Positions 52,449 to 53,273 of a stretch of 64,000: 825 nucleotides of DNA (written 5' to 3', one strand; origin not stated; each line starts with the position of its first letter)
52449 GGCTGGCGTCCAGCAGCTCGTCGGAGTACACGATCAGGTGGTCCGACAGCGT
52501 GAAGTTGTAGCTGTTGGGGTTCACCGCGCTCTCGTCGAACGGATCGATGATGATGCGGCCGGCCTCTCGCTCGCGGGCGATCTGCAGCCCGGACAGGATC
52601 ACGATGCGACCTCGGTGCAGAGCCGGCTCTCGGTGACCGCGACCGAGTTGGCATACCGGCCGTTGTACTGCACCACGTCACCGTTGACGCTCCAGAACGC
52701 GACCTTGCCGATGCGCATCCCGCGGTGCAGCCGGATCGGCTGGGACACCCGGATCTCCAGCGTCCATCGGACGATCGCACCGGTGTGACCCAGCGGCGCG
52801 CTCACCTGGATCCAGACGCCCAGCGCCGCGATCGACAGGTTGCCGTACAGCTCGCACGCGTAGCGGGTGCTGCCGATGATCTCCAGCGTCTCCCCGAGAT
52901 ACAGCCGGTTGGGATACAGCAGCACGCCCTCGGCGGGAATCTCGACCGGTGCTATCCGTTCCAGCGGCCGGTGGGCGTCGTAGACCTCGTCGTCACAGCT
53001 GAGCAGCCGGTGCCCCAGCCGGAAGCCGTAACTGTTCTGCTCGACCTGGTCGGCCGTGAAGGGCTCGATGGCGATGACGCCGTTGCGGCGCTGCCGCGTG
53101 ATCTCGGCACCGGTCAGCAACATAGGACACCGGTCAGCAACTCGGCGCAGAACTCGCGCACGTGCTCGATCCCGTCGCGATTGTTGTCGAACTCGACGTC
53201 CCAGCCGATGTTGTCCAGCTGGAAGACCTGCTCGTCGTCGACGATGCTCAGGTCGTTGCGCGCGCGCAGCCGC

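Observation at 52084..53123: Two dCTP-deaminase paralogs with complementary halves of the active site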

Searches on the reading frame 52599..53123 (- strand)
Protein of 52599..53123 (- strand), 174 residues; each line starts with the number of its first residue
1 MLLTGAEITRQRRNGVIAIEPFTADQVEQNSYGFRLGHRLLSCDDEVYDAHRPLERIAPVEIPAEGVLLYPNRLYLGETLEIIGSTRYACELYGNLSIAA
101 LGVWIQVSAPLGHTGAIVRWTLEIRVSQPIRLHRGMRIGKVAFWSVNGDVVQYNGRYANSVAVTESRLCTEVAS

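Call 3: search_protein_families(library=pfam, proteins=[window:52599-53123:-], max_evalue=0.01)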
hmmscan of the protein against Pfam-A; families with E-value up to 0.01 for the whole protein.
window:52599-53123:- (174 aa): 1 family
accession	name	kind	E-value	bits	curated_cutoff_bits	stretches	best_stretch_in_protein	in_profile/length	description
PF22769.1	DCD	-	1.6e-23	84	27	1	3-145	2-152/153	dCTP deaminase-like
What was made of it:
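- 52599..53123 (-): DcdB. H/E-type DCD-fold paralog, 174 aa. Motif I NSYG, motif II degenerate (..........), motif III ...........WTLEI, motif IV IGK. Pfam DCD E 1.6e-23 (call 3).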

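Call 4: search_protein_families(library=ncbifam, proteins=[window:52599-53123:-], max_evalue=0.01)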
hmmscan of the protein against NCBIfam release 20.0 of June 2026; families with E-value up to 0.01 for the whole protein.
window:52599-53123:- (174 aa): 1 family
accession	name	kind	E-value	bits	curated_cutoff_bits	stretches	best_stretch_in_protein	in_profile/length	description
TIGR02274.1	dCTP_deam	equivalog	5.3e-13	49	92.8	1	3-167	2-179/180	dCTP deaminase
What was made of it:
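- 52599..53123 (-): TIGR02274 scores 49 bits, below its cutoff (call 4).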

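Call 5: search_protein_families(library=padloc, proteins=[window:52599-53123:-], max_evalue=0.01)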
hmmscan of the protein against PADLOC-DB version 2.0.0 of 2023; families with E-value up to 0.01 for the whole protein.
window:52599-53123:- (174 aa): 0 families

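Call 7: search_solved_structures(query=window:52599-53123:-, max_evalue=0.01, show_alignments=3)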
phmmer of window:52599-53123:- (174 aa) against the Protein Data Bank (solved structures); distinct sequences matched with E-value up to 0.01: 15.
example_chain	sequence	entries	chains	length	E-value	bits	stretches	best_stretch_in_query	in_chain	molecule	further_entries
4xjc_A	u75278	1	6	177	1.6e-10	44.6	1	1-167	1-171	Deoxycytidine triphosphate deaminase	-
2qlp_A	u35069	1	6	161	7.4e-05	26.2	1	1-143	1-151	Deoxycytidine triphosphate deaminase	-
2qxx_A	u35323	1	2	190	0.0001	25.7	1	1-144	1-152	Deoxycytidine triphosphate deaminase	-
4a6a_A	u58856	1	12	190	0.00031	24.1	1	1-144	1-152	DEOXYCYTIDINE TRIPHOSPHATE DEAMINASE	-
1ogh_A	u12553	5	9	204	0.00041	23.7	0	12-55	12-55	BIFUNCTIONAL DEAMINASE/DIPHOSPHATASE | dCTP deaminase, dUMP-forming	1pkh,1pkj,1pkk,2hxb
3gf0_A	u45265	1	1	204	0.00084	22.7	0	12-55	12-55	dCTP deaminase, dUMP-forming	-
2hxd_A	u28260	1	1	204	0.0014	22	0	12-55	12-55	dCTP deaminase, dUMP-forming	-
1xs1_A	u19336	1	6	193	0.0016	21.8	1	51-156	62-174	Deoxycytidine triphosphate deaminase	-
2j4h_A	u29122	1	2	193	0.0023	21.3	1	51-156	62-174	DEOXYCYTIDINE TRIPHOSPHATE DEAMINASE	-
1xs4_A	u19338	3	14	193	0.0023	21.3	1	51-156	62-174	Deoxycytidine triphosphate deaminase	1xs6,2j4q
2v9x_A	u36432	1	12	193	0.0026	21.1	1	51-156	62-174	DEOXYCYTIDINE TRIPHOSPHATE DEAMINASE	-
2oo8_X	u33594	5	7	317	0.0052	20.1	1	25-97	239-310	Angiopoietin-1 receptor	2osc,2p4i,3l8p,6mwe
2wqb_A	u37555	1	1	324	0.0054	20.1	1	25-97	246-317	ANGIOPOIETIN-1 RECEPTOR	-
1fvr_A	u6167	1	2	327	0.0055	20.1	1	25-97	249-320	TYROSINE-PROTEIN KINASE TIE-2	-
4x3j_A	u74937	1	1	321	0.0057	20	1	25-97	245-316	Angiopoietin-1 receptor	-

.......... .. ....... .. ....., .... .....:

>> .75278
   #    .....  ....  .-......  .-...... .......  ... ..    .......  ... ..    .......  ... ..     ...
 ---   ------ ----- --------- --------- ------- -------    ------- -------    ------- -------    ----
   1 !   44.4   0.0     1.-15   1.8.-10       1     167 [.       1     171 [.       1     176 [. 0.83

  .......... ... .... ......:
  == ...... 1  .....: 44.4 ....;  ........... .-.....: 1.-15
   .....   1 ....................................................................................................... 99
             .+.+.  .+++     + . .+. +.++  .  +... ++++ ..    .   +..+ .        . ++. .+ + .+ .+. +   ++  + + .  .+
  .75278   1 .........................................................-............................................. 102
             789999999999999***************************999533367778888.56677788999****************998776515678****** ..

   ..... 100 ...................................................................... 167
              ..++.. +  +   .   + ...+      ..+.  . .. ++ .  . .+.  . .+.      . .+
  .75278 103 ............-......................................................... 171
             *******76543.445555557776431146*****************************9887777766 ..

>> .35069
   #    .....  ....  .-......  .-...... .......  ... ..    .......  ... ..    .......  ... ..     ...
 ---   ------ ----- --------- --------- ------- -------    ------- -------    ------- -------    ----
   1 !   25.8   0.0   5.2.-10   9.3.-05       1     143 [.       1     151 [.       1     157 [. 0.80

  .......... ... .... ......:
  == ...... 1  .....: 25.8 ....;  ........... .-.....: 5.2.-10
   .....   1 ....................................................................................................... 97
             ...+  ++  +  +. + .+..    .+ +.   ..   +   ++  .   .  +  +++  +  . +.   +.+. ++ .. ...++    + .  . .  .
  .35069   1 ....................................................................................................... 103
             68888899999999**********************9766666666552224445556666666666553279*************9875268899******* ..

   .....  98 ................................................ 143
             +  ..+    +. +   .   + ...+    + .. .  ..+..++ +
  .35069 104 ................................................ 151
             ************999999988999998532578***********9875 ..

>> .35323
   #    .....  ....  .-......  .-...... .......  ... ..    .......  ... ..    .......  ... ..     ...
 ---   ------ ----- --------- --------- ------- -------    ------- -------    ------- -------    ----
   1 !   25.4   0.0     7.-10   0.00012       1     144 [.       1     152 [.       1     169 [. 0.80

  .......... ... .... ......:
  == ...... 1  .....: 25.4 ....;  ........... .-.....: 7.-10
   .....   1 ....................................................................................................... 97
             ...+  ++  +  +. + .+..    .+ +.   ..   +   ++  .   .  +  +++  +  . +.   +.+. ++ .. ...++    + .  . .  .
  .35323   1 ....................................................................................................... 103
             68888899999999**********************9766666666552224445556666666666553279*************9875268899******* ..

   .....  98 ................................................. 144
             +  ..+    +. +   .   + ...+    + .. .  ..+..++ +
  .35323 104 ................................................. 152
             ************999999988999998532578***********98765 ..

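Call 10: find_homologous_proteins(query=window:52599-53123:-, max_evalue=0.00001)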
Query window:52599-53123:- (174 aa): 85 proteins with E <= 0.00001 among 173 candidates.
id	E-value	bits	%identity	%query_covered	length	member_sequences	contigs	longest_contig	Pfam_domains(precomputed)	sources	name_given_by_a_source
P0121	4.6e-111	387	100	100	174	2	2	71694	PF22769.2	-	-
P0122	2.6e-105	368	95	100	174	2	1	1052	PF22769.2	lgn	-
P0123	2.3e-102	358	93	100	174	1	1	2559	PF22769.2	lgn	-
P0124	4.7e-99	347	90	100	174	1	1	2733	PF22769.2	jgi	jgi:dCTP deaminase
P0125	1.4e-98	346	89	100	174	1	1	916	PF22769.2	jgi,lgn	jgi:dCTP deaminase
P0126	8.6e-96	337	87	100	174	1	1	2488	PF22769.2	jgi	jgi:dCTP deaminase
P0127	1.3e-95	336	87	99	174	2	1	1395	PF22769.2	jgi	jgi:dCTP deaminase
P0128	1.6e-94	333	86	100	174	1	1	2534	PF22769.2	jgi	jgi:dCTP deaminase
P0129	6.3e-94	331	87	100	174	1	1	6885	PF22769.2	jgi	jgi:dCTP deaminase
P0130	7.1e-94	331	87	99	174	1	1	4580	PF22769.2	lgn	-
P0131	2.7e-91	322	85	100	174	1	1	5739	PF22769.2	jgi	jgi:dCTP deaminase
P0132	2.6e-90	319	82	100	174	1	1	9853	PF22769.2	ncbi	-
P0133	3.5e-89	315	82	100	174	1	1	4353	PF22769.2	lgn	-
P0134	1.9e-88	313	82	97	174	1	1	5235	PF22769.2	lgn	-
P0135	8.6e-85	301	79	97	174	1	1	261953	PF22769.2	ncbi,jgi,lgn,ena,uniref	ncbi:MAG TPA: hypothetical protein VGB75_09825 [Jatrophihabitans sp.]|jgi:dCTP deaminase|uniref:dCTP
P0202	1.1e-34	138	41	98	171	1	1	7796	PF22769.2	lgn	-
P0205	5.7e-29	119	41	95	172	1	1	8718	PF22769.2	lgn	-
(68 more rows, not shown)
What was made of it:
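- Checked: B is 52599-53123 (174 aa, ATG start), the length of its 100%-identical database copy P0121 (call 10).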

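Call 48: find_encoding_contigs(protein=P0202, flank=8000, max_places=3)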
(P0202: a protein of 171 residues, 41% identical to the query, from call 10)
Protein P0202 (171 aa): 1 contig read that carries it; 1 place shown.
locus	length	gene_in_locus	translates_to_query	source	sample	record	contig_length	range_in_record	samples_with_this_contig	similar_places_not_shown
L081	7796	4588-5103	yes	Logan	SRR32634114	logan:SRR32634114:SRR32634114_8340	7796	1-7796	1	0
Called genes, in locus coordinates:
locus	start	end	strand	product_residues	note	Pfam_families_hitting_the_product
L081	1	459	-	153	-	?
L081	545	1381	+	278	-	PF07934:OGG_N, PF00730:HhH-GPD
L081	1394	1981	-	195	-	PF12796:Ank_2, PF00023:Ank (faint), PF13606:Ank_3 (faint), PF12796:Ank_2, PF13857:Ank_5, PF13637:Ank_4 (weak)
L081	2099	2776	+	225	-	PF00293:NUDIX, PF19368:WHD_AraR, PF21906:WHD_NrtR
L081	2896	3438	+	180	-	-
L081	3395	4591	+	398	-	PF04055:Radical_SAM (weak)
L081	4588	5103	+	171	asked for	PF22769:DCD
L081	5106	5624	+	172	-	PF22769:DCD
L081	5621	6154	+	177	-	PF00300:His_Phos_1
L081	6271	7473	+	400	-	PF13173:AAA_14, PF13635:DUF4143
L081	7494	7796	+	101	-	?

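Call 49: find_encoding_contigs(protein=P0205, flank=8000, max_places=3)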
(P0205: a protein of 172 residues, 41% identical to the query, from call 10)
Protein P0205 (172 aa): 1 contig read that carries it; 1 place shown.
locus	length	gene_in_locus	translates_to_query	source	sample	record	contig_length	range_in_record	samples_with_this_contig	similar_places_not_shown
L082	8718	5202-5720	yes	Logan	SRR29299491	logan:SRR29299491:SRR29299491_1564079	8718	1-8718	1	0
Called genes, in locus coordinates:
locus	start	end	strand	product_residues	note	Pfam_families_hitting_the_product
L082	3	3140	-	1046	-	?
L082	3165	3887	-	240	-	PF22624:AASDHPPT_N, PF01648:ACPS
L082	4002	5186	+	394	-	PF00152:tRNA-synt_2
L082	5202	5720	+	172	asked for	PF22769:DCD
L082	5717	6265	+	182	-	PF22769:DCD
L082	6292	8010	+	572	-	PF02543:Carbam_trans_N, PF16861:Carbam_trans_C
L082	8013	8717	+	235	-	?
